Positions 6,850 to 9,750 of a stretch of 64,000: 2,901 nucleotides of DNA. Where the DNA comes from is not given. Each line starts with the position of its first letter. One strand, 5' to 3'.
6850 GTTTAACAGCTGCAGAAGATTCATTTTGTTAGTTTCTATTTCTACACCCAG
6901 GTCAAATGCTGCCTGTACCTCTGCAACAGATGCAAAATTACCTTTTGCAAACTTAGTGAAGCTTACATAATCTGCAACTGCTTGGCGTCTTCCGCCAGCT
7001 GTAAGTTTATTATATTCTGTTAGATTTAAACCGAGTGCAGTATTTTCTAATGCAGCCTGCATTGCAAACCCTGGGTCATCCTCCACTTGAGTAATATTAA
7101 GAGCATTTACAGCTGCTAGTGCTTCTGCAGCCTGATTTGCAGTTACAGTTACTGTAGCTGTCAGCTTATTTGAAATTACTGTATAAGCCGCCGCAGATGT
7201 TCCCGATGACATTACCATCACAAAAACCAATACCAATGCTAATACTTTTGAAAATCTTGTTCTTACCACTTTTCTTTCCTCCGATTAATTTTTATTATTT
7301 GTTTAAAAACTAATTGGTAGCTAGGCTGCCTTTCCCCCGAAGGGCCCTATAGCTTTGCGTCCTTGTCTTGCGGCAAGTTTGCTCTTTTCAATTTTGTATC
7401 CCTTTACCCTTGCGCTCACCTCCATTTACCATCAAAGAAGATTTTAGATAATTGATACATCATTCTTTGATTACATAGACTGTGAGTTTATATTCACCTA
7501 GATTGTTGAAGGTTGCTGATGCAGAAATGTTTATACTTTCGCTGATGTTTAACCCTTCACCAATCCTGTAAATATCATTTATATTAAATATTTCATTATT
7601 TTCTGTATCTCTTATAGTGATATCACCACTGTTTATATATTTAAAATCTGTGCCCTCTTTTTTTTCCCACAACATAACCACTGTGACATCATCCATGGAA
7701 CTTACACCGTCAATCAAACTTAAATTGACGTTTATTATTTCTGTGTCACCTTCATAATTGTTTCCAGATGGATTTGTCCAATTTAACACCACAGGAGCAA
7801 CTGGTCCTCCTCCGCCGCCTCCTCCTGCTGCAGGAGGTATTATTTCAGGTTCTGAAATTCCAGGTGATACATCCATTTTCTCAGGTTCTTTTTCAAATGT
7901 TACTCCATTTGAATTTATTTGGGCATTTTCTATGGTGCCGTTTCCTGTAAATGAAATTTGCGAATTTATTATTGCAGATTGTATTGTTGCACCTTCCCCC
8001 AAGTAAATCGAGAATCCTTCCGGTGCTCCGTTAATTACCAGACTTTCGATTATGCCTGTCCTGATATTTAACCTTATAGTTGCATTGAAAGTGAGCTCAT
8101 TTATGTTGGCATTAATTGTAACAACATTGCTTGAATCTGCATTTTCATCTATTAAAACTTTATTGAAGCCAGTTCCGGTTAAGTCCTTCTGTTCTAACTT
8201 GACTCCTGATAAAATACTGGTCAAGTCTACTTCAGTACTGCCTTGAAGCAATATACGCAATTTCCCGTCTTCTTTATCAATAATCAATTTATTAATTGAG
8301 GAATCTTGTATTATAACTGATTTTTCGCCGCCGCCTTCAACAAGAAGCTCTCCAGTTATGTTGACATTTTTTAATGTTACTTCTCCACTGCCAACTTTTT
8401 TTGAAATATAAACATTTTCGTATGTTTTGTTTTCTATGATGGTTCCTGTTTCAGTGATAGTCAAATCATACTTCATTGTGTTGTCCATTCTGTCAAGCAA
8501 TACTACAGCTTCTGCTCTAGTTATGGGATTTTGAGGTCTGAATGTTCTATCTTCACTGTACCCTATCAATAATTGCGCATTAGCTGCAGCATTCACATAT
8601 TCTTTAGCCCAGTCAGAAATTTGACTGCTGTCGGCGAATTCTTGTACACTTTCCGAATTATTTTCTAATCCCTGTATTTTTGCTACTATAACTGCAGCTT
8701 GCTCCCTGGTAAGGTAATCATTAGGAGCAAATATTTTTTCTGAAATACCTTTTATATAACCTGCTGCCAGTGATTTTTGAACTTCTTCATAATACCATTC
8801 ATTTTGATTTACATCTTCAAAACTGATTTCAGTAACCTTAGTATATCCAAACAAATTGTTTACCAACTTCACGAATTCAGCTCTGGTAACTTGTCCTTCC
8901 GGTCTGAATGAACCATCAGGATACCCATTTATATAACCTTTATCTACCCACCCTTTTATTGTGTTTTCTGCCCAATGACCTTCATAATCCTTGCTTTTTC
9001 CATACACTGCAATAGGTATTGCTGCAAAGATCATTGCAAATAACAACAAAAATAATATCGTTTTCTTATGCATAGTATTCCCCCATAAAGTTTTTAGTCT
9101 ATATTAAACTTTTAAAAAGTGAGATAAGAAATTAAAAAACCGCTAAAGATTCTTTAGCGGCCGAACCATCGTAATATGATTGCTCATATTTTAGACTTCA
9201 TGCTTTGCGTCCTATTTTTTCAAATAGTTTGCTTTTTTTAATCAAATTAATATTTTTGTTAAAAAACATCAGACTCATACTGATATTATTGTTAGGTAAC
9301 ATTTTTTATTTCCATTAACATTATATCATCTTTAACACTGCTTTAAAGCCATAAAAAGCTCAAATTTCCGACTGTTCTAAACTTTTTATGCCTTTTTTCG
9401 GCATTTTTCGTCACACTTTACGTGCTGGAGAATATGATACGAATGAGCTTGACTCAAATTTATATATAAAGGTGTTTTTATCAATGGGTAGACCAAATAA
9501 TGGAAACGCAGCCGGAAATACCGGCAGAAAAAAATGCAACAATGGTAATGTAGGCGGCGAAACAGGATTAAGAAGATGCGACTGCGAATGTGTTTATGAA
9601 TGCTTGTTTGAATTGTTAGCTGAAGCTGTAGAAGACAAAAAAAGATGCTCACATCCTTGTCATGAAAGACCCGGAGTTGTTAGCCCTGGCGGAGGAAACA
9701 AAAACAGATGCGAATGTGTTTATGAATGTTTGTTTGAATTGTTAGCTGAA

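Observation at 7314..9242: Both GEMM-I riboswitches carry A20, the cGAMP-compatible variant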

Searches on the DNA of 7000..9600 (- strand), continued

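Call 57: search_with_rna_model(model_id=R1, sources=[L107, L108, L109, L110, L111, L112, L113, L114, L115, L116, L117, L118, L119, L120, L121, L122, L123, L124, L125, L126, L127, L128, L129, L130, L131, L001, L011], max_evalue=0.01, make_alignment=true)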
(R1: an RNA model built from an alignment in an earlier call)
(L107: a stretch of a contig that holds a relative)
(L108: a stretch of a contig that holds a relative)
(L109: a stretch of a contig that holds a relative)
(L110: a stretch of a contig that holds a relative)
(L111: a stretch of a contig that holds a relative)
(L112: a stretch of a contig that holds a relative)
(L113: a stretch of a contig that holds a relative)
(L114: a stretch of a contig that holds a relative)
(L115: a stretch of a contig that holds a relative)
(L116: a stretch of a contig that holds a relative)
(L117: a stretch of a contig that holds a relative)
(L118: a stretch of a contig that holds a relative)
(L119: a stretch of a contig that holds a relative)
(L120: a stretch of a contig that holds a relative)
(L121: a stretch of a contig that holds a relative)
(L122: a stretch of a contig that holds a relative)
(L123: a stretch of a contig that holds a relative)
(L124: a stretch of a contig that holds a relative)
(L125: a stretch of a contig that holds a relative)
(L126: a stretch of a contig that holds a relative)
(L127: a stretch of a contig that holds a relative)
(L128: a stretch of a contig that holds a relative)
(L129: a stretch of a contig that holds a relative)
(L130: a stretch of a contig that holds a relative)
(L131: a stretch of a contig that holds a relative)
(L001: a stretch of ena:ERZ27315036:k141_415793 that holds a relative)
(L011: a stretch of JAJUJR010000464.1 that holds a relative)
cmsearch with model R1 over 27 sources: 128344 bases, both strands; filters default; matches with E-value up to 0.01: 29.
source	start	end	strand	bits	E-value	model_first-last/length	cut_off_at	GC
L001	14329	14415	+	99.8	8.5e-24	1-87/87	no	0.49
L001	12479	12575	+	78.8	4.1e-18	1-87/87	no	0.32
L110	4310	4411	+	56.6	3.8e-12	1-87/87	no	0.59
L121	785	873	+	55.2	9.5e-12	1-87/87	no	0.49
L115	1661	1763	+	53.8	2.3e-11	1-87/87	no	0.63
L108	2354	2454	-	53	3.6e-11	1-87/87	no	0.5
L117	3038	3128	-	52.6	4.7e-11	1-87/87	no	0.55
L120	7233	7329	+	51.9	7.1e-11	1-87/87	no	0.56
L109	1128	1212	+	50.1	2.2e-10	1-87/87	no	0.61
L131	683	763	-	50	2.3e-10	1-87/87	no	0.62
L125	718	798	-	46.3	2.4e-09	1-87/87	no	0.63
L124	1134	1224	-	45.6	3.6e-09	1-87/87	no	0.6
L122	1199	1358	+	44.5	7.4e-09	1-87/87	no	0.61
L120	8259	8355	+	42.5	2.4e-08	1-87/87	no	0.46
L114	4341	4435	-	40.4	9.3e-08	1-87/87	no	0.62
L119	1571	1690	-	40.3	9.6e-08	1-87/87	no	0.62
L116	2961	3054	-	38.1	3.8e-07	1-87/87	no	0.6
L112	2308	2401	-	38.1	3.8e-07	1-87/87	no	0.62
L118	1131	1203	+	37.5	5.4e-07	15-82/87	no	0.63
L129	251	350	+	36.9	8e-07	1-87/87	no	0.59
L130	1921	1995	+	35.1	2.4e-06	15-81/87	no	0.63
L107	281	381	-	35.1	2.5e-06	1-87/87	no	0.6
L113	310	409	+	34.5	3.5e-06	1-87/87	no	0.69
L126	1523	1610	-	34.4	3.9e-06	1-87/87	no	0.61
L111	1007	1098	-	33.1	8.8e-06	1-87/87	no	0.63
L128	967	1041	+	31.6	2.1e-05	11-87/87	no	0.65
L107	3063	3138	-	30.4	4.7e-05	15-81/87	no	0.67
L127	11943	12038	+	29.3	9.3e-05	1-87/87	no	0.55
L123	505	580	+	22.5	0.0061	1-87/87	no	0.59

Alignment A4: 29 matches aligned to the model, 193 columns, each read 5' to 3' on its own strand. Consensus structure (alignment columns), stored with it:
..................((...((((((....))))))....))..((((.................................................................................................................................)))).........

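Call 65: search_with_rna_model(model_id=R1, sources=[L132, L133, L134, L135, L136, L137, L138], max_evalue=0.1, show_alignments=10)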
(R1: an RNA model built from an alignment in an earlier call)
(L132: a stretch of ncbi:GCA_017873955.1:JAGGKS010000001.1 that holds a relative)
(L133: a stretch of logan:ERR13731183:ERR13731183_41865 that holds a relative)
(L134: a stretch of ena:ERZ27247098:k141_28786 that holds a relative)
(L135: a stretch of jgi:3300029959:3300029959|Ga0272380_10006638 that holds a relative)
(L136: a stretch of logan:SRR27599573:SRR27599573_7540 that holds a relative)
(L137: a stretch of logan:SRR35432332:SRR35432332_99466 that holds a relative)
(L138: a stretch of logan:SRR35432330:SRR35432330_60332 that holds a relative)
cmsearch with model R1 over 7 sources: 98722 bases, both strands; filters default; matches with E-value up to 0.1: 8.
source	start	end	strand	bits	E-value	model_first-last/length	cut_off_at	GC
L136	2982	3069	+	94.4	1.9e-22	1-87/87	no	0.5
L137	2803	2890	+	94.4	1.9e-22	1-87/87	no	0.5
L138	2403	2490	+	94.4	1.9e-22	1-87/87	no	0.5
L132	11375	11465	+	80.9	8.4e-19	1-87/87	no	0.49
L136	873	967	+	69.4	1.1e-15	1-87/87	no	0.32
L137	694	788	+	69.4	1.1e-15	1-87/87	no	0.32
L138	294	388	+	69.4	1.1e-15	1-87/87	no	0.32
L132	17010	17091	+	54.1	1.4e-11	1-87/87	no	0.45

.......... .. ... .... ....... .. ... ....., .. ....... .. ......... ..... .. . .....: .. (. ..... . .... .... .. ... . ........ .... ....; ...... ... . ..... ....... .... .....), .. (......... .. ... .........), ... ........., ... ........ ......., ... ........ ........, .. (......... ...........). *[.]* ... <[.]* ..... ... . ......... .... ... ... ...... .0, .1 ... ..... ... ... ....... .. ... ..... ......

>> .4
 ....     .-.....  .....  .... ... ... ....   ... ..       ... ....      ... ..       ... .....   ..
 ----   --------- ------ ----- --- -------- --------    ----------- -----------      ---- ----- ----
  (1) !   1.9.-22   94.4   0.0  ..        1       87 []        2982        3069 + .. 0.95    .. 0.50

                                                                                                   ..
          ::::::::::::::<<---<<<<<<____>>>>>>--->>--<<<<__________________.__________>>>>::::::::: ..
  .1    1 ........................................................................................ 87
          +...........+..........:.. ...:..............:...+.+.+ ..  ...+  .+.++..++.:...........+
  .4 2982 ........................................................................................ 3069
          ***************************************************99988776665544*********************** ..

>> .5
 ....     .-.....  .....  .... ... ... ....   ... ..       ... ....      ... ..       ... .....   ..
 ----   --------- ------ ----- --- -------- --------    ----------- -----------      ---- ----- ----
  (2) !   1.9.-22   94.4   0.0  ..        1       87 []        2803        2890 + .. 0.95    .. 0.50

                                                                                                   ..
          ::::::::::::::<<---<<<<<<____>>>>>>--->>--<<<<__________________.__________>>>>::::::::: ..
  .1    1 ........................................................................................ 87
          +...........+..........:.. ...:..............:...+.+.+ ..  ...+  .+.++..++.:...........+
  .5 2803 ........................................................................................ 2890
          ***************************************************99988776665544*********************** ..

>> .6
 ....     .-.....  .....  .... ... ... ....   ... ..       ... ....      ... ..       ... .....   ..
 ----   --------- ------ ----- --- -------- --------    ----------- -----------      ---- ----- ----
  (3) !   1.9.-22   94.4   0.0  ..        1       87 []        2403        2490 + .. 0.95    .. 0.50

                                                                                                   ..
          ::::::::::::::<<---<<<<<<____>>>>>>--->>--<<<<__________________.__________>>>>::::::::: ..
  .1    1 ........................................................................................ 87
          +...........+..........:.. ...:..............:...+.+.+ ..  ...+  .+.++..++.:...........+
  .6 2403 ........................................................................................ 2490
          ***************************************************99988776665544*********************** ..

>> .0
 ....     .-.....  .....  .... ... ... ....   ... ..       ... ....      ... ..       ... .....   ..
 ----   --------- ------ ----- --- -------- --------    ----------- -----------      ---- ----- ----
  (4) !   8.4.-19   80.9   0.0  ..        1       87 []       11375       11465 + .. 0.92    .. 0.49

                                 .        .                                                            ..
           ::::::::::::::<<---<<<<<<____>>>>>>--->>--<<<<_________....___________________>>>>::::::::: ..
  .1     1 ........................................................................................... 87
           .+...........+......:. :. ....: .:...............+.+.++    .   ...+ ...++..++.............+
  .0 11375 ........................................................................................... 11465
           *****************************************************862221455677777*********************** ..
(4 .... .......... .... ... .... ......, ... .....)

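Call 72: search_with_rna_model(model_id=R1, sources=[window, L005, L007, L009, L010, L132, L136], max_evalue=0.001, make_alignment=true)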
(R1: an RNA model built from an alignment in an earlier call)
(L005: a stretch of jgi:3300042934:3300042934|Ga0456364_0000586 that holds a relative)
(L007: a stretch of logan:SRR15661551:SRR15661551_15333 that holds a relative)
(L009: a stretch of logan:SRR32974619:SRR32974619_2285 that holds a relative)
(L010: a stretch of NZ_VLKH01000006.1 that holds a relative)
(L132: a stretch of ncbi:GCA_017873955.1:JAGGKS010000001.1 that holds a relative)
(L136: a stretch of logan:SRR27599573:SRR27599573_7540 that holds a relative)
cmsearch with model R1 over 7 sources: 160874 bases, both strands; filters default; matches with E-value up to 0.001: 13.
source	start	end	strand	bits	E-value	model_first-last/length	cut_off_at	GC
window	7310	7396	-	99.8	1.1e-23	1-87/87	no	0.49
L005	9873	9959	+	98.8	2e-23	1-87/87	no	0.51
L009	2869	2955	+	98.6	2.3e-23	1-87/87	no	0.51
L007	2842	2928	+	97.6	4.2e-23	1-87/87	no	0.47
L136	2982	3069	+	94.4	3.1e-22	1-87/87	no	0.5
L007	518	614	+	87.1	2.9e-20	1-87/87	no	0.36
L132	11375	11465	+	80.9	1.4e-18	1-87/87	no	0.49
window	9150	9246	-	78.8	5.2e-18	1-87/87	no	0.32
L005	7768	7864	+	77.5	1.1e-17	1-87/87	no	0.31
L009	754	850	+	72.7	2.3e-16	1-87/87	no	0.31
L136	873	967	+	69.4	1.7e-15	1-87/87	no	0.32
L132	17010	17091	+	54.1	2.3e-11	1-87/87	no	0.45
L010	3171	3255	+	44.2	1.1e-08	1-87/87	no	0.35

Alignment A5: 13 matches aligned to the model, 101 columns, each read 5' to 3' on its own strand. Consensus structure (alignment columns), stored with it:
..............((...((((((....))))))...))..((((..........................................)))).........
